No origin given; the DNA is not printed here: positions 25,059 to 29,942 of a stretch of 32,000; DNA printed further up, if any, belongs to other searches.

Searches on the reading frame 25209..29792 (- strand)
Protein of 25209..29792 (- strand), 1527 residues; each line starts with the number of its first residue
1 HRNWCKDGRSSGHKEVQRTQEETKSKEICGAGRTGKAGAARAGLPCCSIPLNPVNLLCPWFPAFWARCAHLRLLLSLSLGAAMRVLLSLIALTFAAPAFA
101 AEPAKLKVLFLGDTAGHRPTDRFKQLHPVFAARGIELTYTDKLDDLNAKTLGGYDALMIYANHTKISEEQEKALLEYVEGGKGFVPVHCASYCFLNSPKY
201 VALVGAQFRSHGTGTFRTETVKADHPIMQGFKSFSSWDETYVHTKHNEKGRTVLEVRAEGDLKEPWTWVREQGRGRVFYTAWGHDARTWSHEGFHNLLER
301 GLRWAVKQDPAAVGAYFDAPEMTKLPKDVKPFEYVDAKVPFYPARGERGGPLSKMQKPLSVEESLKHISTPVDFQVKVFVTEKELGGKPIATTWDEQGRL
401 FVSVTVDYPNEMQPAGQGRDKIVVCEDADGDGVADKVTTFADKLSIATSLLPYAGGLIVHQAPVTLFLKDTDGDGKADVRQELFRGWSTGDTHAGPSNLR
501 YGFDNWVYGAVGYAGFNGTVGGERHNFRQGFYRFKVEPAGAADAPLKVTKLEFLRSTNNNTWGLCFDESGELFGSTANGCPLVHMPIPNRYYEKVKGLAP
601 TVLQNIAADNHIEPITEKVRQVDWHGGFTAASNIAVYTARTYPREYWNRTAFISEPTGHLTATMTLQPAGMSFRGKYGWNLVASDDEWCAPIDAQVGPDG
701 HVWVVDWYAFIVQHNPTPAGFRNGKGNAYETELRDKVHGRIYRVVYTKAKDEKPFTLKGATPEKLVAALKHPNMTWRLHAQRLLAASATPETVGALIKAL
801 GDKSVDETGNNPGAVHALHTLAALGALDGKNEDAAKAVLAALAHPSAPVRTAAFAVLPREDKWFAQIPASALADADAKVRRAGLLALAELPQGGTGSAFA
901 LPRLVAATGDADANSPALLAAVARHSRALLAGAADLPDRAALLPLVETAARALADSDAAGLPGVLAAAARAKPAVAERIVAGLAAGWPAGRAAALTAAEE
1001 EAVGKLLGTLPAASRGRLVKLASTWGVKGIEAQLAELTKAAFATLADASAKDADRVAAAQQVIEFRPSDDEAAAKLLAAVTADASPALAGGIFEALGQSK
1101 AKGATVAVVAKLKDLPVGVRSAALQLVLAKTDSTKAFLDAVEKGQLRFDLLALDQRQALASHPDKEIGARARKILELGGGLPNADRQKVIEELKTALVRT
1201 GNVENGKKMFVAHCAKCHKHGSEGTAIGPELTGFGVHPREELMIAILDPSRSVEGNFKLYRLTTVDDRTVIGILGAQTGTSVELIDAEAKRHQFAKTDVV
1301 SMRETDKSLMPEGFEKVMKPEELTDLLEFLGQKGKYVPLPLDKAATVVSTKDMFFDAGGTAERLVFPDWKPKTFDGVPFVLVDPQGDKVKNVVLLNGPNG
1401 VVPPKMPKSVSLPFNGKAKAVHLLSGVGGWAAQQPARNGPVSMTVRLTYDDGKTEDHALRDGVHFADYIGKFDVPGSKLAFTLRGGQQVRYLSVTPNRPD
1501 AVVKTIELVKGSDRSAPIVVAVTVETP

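Call 85: search_protein_families(library=pfam, proteins=[window:25209-29792:-], max_evalue=0.001)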
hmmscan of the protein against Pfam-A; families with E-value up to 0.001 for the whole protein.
window:25209-29792:- (1527 aa): 5 families
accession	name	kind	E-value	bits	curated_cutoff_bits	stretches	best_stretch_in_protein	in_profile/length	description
PF23500.1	DUF7133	-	8.8e-108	361.5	27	1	360-747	1-384/385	Domain of unknown function (DUF7133)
PF06283.17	ThuA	-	1.2e-37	130.6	33.4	1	107-305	1-209/209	Trehalose utilisation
PF00034.26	Cytochrom_C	-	1.5e-05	26.7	21.3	1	1203-1235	1-34/90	Cytochrome c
PF13646.12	HEAT_2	-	0.00032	21.3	27.7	1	763-856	2-86/88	HEAT repeats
PF13442.11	Cytochrome_CBB3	-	0.00037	21.2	27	0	1202-1238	2-34/68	Cytochrome C oxidase, cbb3-type, subunit III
